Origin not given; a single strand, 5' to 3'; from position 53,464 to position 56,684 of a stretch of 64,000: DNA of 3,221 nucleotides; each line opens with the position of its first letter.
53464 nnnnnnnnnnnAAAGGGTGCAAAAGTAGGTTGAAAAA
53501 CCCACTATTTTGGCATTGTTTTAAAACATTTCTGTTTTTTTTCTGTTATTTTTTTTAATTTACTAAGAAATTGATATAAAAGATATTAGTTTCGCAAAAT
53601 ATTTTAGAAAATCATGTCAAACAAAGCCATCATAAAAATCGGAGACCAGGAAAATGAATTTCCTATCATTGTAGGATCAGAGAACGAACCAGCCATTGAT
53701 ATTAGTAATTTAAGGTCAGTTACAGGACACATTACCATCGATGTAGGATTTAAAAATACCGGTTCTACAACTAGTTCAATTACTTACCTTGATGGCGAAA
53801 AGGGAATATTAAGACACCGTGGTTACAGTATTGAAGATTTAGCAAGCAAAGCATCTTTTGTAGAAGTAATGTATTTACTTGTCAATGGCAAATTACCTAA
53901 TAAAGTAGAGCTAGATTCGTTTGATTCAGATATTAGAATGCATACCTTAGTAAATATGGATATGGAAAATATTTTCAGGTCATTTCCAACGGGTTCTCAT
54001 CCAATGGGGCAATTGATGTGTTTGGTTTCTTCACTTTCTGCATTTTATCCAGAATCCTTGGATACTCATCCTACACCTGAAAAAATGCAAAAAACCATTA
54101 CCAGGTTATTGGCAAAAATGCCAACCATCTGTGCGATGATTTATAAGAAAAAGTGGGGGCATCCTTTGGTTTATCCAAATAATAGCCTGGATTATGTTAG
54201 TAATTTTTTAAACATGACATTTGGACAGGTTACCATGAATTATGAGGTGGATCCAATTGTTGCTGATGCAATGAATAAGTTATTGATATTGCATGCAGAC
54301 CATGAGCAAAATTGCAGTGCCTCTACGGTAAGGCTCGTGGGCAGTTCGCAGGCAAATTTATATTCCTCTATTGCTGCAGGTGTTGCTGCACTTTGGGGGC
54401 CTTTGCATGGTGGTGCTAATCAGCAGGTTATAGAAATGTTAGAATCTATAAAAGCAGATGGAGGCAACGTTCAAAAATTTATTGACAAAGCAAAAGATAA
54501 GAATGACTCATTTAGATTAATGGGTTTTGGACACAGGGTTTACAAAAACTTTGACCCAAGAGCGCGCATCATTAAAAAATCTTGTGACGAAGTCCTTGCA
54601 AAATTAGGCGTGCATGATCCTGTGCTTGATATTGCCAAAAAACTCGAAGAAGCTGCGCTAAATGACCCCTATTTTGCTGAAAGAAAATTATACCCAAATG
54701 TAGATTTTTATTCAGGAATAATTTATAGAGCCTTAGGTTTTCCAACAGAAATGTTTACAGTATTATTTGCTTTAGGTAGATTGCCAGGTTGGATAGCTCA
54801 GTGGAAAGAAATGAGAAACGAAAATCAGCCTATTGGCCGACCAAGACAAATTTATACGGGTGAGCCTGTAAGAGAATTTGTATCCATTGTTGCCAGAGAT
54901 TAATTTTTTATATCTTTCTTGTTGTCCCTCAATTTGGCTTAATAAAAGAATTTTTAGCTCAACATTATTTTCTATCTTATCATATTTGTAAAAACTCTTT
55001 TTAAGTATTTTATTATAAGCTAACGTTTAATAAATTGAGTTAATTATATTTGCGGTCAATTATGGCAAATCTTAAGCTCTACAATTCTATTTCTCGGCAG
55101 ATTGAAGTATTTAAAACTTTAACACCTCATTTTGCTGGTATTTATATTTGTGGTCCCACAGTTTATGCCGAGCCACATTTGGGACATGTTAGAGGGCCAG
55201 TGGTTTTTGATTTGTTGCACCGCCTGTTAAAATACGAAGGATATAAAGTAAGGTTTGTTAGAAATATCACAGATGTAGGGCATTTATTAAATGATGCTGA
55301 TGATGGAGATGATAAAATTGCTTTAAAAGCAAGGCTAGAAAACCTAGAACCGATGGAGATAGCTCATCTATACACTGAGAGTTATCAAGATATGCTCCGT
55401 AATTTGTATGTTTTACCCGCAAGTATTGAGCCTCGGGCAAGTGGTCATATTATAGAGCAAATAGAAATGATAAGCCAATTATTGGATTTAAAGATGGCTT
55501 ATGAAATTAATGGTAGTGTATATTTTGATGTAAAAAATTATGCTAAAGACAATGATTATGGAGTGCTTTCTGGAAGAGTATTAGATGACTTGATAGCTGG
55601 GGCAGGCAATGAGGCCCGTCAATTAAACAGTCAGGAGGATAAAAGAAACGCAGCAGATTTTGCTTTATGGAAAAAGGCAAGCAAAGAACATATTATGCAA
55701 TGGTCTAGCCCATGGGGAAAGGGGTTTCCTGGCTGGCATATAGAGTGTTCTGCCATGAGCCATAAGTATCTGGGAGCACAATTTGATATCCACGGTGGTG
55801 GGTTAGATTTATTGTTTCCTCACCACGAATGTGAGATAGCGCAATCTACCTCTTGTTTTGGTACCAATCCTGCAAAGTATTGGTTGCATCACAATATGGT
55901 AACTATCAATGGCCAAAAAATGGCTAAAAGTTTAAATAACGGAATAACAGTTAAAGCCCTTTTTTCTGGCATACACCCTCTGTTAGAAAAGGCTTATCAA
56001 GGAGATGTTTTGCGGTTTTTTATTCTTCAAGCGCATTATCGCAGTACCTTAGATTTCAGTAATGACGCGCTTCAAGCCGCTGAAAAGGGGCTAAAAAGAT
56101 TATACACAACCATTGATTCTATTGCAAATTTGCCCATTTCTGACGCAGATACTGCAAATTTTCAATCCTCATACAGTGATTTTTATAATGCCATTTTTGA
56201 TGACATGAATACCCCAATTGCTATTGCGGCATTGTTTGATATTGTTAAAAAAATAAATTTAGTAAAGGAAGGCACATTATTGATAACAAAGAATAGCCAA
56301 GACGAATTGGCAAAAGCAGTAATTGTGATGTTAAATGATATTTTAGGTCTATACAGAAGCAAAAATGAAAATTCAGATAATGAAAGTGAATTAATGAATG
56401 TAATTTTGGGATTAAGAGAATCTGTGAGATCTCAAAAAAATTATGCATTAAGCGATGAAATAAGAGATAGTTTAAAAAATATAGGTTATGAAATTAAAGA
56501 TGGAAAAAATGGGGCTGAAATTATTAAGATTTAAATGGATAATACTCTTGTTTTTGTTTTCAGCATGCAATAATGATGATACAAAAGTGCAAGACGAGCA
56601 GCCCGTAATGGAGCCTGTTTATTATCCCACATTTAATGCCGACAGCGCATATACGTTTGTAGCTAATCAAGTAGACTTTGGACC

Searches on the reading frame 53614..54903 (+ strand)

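Call 83: search_protein_families(library=pfam, proteins=[window:53614-54903:+], max_evalue=0.00001)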
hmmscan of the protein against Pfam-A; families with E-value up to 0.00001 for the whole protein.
window:53614-54903:+ (429 aa): 1 family
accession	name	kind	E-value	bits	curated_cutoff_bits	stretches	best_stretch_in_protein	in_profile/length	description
PF00285.26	Citrate_synt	-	2.3e-138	461.5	27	1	45-411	1-357/357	Citrate synthase, C-terminal domain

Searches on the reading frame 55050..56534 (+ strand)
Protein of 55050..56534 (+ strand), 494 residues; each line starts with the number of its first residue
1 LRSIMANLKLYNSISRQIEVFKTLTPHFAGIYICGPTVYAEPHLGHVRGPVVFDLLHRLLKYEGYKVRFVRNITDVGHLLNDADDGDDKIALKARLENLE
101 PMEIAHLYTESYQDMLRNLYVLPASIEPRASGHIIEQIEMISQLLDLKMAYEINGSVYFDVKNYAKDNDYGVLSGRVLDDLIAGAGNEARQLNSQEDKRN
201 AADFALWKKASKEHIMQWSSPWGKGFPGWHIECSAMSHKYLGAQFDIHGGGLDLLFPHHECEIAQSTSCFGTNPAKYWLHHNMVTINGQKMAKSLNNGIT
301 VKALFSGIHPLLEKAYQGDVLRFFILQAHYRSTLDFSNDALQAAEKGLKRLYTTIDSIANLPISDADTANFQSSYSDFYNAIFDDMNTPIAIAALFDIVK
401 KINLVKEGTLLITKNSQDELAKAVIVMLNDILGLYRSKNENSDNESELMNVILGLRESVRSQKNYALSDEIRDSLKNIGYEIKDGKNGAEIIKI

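Call 83: search_protein_families(library=pfam, proteins=[window:55050-56534:+], max_evalue=0.00001)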
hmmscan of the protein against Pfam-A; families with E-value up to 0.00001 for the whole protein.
window:55050-56534:+ (494 aa): 4 families
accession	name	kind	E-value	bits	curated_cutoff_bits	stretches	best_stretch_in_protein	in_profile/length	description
PF01406.26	tRNA-synt_1e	-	3.7e-101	338.9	27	1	22-345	3-300/301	tRNA synthetases class I (C) catalytic domain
PF09190.17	DALR_2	-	1.7e-10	41.7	22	1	378-434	2-55/57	DALR domain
PF09334.17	tRNA-synt_1g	-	2.9e-09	36.6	20.1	0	38-119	8-81/391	tRNA synthetases class I (M)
PF00133.28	tRNA-synt_1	-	3.7e-08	33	22.7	0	245-335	329-412/414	tRNA synthetases class I (I, L, M and V)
